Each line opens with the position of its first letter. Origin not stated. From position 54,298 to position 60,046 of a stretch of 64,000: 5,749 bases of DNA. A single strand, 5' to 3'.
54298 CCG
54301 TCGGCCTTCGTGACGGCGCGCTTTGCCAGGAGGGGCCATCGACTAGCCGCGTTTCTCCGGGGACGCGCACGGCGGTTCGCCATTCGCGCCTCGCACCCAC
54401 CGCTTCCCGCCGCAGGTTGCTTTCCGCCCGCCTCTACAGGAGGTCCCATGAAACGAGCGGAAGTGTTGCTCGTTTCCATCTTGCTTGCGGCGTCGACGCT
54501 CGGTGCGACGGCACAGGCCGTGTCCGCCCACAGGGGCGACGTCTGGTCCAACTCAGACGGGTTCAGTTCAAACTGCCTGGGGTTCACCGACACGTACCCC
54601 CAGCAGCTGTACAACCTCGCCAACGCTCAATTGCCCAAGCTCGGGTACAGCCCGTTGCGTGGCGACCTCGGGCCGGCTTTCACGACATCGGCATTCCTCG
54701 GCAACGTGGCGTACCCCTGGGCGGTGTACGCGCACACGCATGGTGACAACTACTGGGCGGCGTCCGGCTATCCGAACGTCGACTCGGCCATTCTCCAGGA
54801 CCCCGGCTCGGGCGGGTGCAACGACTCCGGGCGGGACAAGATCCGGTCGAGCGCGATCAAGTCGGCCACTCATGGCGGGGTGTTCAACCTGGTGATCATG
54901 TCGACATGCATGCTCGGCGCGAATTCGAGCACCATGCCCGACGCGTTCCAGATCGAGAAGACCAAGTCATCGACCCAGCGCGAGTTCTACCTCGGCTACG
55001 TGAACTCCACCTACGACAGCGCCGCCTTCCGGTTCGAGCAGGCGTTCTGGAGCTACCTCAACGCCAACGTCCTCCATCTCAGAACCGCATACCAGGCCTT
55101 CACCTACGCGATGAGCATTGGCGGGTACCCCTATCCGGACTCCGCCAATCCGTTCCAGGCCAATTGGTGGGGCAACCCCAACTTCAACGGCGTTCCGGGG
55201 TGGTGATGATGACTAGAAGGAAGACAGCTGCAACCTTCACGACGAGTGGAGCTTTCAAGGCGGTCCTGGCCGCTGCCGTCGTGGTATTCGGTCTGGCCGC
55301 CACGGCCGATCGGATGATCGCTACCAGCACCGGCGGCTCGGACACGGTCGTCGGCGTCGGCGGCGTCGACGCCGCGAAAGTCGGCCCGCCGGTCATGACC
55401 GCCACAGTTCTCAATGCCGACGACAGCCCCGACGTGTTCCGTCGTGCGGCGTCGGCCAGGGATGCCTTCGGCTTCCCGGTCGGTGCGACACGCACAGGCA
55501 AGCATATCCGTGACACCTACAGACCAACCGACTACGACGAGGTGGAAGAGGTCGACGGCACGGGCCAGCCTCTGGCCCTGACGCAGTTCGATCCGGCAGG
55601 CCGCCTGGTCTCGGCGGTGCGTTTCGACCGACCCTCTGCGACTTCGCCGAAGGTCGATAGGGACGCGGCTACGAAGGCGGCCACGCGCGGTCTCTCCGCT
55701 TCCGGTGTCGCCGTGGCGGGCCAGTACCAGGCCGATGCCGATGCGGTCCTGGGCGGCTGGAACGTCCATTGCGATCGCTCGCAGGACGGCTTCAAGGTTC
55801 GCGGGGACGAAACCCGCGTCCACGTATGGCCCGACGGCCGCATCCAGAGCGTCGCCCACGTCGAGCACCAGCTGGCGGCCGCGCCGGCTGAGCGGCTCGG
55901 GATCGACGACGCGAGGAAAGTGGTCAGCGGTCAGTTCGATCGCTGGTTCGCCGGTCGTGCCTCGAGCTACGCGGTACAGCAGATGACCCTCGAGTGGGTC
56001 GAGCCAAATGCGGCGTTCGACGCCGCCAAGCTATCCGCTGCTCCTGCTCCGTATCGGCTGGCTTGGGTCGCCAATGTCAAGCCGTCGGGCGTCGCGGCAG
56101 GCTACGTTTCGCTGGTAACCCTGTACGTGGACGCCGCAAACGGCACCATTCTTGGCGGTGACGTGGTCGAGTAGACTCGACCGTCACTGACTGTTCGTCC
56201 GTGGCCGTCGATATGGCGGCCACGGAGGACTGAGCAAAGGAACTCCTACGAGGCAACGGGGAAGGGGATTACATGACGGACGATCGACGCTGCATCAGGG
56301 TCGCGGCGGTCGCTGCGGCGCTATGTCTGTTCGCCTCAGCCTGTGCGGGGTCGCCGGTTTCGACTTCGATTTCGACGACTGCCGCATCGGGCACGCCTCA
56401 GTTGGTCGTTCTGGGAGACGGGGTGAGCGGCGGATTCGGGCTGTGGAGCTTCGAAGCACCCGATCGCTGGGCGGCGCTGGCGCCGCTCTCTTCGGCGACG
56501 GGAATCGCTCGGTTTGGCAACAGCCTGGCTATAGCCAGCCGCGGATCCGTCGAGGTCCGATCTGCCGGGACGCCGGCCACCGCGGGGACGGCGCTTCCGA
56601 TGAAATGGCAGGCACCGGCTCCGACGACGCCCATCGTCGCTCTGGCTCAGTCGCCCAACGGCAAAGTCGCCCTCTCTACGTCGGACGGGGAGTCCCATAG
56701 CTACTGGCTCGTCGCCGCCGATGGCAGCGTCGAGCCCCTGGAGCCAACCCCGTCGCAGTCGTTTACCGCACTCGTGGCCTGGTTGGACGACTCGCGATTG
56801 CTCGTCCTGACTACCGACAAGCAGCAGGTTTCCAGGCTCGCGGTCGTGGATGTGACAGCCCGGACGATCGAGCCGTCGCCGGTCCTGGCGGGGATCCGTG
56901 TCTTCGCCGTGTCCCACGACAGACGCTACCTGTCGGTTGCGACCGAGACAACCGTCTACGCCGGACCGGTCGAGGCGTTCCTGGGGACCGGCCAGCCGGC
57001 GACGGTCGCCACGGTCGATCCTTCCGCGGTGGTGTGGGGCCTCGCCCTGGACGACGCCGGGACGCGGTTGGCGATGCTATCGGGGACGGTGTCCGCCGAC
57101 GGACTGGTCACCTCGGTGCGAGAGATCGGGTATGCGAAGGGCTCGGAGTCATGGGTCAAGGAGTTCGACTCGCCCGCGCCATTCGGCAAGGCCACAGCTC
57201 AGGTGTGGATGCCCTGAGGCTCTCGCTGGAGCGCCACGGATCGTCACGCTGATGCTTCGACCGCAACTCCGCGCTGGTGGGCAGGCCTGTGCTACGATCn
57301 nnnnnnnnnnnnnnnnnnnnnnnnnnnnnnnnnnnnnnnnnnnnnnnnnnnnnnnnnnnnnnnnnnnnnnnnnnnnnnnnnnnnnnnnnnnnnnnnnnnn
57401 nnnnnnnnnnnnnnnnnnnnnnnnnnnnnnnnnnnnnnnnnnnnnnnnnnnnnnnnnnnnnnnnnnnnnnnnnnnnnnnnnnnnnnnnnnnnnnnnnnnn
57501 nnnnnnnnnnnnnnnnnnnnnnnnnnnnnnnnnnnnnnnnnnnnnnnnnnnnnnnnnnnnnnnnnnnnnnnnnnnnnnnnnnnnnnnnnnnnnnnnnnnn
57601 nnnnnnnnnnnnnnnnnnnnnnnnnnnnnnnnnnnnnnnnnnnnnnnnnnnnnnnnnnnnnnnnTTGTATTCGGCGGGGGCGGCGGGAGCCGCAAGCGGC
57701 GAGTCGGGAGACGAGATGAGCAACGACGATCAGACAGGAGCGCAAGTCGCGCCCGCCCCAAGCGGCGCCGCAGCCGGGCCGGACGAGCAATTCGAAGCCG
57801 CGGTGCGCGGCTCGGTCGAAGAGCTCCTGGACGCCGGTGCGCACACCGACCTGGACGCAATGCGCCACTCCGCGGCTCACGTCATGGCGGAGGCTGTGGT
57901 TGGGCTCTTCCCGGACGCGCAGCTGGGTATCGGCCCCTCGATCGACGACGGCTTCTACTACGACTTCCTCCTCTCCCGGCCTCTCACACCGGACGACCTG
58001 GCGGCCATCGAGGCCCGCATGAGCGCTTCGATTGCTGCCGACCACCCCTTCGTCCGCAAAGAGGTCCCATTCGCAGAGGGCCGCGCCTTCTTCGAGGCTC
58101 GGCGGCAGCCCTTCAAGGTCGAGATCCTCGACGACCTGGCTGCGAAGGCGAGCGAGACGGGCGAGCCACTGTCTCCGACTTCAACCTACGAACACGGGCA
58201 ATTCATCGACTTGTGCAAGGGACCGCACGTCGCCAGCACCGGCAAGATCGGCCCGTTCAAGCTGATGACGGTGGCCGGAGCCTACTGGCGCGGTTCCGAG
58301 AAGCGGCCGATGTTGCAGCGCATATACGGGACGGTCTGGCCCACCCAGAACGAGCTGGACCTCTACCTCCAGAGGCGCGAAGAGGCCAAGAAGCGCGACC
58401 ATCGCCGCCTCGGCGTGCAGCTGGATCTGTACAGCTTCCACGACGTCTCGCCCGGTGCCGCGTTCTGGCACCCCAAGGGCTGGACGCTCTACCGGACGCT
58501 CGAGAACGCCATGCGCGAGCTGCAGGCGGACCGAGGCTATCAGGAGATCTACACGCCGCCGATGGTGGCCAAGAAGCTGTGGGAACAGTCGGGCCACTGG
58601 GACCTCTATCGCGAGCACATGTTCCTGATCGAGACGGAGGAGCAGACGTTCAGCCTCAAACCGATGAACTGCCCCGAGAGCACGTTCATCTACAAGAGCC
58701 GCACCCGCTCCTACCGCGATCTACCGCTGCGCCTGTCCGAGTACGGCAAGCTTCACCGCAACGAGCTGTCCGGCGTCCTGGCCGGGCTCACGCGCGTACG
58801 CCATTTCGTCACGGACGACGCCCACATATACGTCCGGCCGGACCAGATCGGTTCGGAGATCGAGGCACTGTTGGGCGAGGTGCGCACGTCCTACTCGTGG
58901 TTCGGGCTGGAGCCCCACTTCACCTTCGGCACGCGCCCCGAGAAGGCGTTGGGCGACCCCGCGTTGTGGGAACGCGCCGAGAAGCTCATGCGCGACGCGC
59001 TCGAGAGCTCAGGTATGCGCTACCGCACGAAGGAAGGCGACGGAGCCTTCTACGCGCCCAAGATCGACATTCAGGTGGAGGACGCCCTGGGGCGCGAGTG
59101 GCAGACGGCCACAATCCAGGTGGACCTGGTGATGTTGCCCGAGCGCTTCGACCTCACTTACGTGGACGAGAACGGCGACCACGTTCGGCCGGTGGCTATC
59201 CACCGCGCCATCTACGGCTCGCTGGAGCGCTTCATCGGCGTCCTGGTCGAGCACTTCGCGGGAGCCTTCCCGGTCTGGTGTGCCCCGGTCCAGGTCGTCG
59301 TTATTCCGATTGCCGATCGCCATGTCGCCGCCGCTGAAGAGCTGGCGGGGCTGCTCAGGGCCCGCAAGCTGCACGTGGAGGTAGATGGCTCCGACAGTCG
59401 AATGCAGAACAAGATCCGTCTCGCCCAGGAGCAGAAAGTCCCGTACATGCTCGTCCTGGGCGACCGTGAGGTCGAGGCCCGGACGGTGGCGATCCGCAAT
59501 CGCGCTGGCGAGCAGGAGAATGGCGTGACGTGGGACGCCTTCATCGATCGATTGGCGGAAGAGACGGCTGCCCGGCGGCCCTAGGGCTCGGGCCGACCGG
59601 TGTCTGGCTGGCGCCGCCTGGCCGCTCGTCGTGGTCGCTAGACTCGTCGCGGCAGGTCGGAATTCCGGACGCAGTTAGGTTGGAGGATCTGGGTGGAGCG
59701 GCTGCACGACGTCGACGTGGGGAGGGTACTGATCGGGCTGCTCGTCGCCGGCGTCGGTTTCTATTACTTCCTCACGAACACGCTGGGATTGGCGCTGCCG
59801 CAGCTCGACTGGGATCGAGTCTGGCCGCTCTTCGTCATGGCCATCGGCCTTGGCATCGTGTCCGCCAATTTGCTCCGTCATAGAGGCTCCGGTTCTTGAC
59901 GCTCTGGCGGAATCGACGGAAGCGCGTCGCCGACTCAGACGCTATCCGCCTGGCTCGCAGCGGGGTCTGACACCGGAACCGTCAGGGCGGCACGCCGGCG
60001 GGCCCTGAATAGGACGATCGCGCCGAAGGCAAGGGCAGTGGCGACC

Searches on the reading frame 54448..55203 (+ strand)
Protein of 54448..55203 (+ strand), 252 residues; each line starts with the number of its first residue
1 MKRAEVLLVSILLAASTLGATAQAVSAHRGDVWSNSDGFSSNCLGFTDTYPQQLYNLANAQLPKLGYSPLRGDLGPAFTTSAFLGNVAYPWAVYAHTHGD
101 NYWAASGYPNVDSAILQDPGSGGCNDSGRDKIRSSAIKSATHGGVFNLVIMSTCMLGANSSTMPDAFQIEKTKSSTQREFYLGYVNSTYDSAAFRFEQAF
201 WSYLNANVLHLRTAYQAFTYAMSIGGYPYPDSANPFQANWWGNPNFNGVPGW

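Call 24: search_protein_families(library=pfam, max_evalue=1, proteins=[window:54448-55203:+])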
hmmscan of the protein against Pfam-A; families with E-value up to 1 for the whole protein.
window:54448-55203:+ (252 aa): 0 families

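Call 46: search_protein_families(library=phrogs, max_evalue=0.001, proteins=[window:54448-55203:+])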
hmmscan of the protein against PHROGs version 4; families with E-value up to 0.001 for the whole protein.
window:54448-55203:+ (252 aa): 0 families

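Call 54: search_solved_structures(query=window:54448-55203:+, max_evalue=1)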
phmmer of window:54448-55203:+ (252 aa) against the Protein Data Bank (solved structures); distinct sequences matched with E-value up to 1: 1.
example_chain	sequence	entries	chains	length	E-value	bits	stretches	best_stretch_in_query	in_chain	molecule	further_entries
3m05_A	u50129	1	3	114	0.2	14.3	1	114-187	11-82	uncharacterized protein PEPE_1480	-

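Call 71: predict_structure(protein=window:54448-55203:+)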
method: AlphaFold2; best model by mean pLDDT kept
length: 252 residues; sequences in the alignment: 1
mean_pLDDT: 32.4   pTM: 0.24
mean pLDDT of the five models: 32.4, 29.6, 28.0, 27.5, 24.2
residues with pLDDT >= 90: 0; 70-90: 0; 50-70: 0; < 50: 252
segments of 3 or more residues with pLDDT < 50: 1-252
pLDDT, mean of each block of 10 residues (from residue 1): 34 41 35 31 32 43 37 33 34 32 27 27 30 31 27 27 30 30 30 32 33 33 34 35 32 35
secondary structure, 60 per line:
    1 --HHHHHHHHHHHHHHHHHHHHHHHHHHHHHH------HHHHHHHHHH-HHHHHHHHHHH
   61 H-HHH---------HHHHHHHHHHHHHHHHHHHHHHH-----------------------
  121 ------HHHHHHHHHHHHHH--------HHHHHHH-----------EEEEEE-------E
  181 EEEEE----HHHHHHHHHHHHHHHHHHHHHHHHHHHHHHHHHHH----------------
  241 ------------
elements in order: H3-32 H39-48 H50-61 H75-97 H127-140 H149-155 E167-172 E180-185 H190-224

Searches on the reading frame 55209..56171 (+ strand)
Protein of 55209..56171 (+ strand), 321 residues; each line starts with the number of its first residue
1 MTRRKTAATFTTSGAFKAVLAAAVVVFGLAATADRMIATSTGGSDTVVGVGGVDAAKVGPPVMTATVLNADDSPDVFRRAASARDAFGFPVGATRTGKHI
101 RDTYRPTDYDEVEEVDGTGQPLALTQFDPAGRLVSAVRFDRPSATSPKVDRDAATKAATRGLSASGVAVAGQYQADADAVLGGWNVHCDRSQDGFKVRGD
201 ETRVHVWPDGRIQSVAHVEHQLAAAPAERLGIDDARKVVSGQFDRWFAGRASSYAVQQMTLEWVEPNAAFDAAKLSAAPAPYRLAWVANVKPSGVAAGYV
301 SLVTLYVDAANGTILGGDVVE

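Call 24: search_protein_families(library=pfam, max_evalue=1, proteins=[window:55209-56171:+])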
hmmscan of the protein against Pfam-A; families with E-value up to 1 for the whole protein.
window:55209-56171:+ (321 aa): 0 families

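Call 46: search_protein_families(library=phrogs, max_evalue=0.001, proteins=[window:55209-56171:+])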
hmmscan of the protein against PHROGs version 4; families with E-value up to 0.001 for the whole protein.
window:55209-56171:+ (321 aa): 0 families

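Call 55: search_solved_structures(query=window:55209-56171:+, max_evalue=1)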
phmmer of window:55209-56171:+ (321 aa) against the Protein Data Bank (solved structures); distinct sequences matched with E-value up to 1: 0.

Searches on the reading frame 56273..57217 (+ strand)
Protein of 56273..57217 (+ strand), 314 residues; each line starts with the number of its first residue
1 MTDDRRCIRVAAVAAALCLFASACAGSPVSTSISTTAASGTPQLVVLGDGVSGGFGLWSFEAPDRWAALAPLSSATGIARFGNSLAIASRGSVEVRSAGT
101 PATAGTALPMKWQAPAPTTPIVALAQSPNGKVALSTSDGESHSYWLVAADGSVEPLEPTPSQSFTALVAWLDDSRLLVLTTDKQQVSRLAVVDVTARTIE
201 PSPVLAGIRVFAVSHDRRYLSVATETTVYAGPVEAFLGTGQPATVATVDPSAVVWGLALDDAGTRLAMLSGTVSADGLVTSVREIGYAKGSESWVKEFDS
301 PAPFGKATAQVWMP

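Call 7: search_protein_families(library=pfam, proteins=[window:56273-57217:+])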
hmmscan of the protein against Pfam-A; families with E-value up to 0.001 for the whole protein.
window:56273-57217:+ (314 aa): 0 families

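Call 24: search_protein_families(library=pfam, max_evalue=1, proteins=[window:56273-57214:+])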
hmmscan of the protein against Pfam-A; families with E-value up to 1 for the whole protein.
window:56273-57214:+ (314 aa): 1 family
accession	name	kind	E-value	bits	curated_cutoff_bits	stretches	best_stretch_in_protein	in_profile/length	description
PF00400.38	WD40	-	0.034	15.2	27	0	118-139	11-33/39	WD domain, G-beta repeat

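Call 46: search_protein_families(library=phrogs, max_evalue=0.001, proteins=[window:56273-57214:+])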
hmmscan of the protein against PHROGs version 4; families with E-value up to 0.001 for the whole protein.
window:56273-57214:+ (314 aa): 0 families

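Call 56: search_solved_structures(query=window:56273-57214:+, max_evalue=1)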
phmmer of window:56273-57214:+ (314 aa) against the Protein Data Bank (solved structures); distinct sequences matched with E-value up to 1: 8.
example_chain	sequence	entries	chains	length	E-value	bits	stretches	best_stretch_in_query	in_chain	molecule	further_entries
6bx3_B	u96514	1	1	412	0.093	15.3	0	116-195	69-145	COMPASS component SWD1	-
6ven_M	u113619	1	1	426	0.1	15.2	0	116-195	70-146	COMPASS component SWD1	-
4aez_A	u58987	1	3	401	0.22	14.1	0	106-165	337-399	WD REPEAT-CONTAINING PROTEIN SLP1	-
3emh_A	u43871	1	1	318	0.35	13.5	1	91-185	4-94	WD repeat-containing protein 5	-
7xfr_A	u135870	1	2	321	0.43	13.2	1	162-270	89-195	Isoform 2 of WD repeat domain phosphoinositide-interacting protein 2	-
7mu2_A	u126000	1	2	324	0.43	13.2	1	162-270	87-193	WD repeat domain phosphoinositide-interacting protein 2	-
7f69_A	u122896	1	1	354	0.51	12.9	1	162-270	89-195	Isoform 2 of WD repeat domain phosphoinositide-interacting protein 2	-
8xlp_1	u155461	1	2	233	0.65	12.6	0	14-68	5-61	CAC1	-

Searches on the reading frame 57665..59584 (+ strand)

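Call 7: search_protein_families(library=pfam, proteins=[window:57665-59584:+])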
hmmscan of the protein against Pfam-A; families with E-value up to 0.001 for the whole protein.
window:57665-59584:+ (639 aa): 3 families
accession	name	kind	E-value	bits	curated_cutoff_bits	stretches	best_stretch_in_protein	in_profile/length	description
PF00587.30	tRNA-synt_2b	-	1.9e-39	136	29.3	1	322-531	3-179/179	tRNA synthetase class II core domain (G, H, P, S and T)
PF03129.25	HGTP_anticodon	-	1.3e-22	80.2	21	1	543-632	1-93/94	Anticodon binding domain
PF07973.19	tRNA_SAD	-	5.7e-16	58.7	24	1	174-221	3-44/44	Threonyl and Alanyl tRNA synthetase second additional domain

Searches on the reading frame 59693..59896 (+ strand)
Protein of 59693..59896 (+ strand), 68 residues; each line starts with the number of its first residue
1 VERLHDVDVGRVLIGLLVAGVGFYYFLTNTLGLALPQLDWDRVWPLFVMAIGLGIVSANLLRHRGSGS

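Call 47: search_protein_families(library=pfam, max_evalue=0.001, proteins=[window:59693-59896:+])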
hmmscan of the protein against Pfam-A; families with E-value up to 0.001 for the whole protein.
window:59693-59896:+ (68 aa): 1 family
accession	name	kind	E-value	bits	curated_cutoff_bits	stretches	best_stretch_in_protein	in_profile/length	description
PF18917.5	LiaI-LiaF-like_TM1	-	5.4e-05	23.6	27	1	13-55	2-41/42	LiaI-LiaF-like transmembrane region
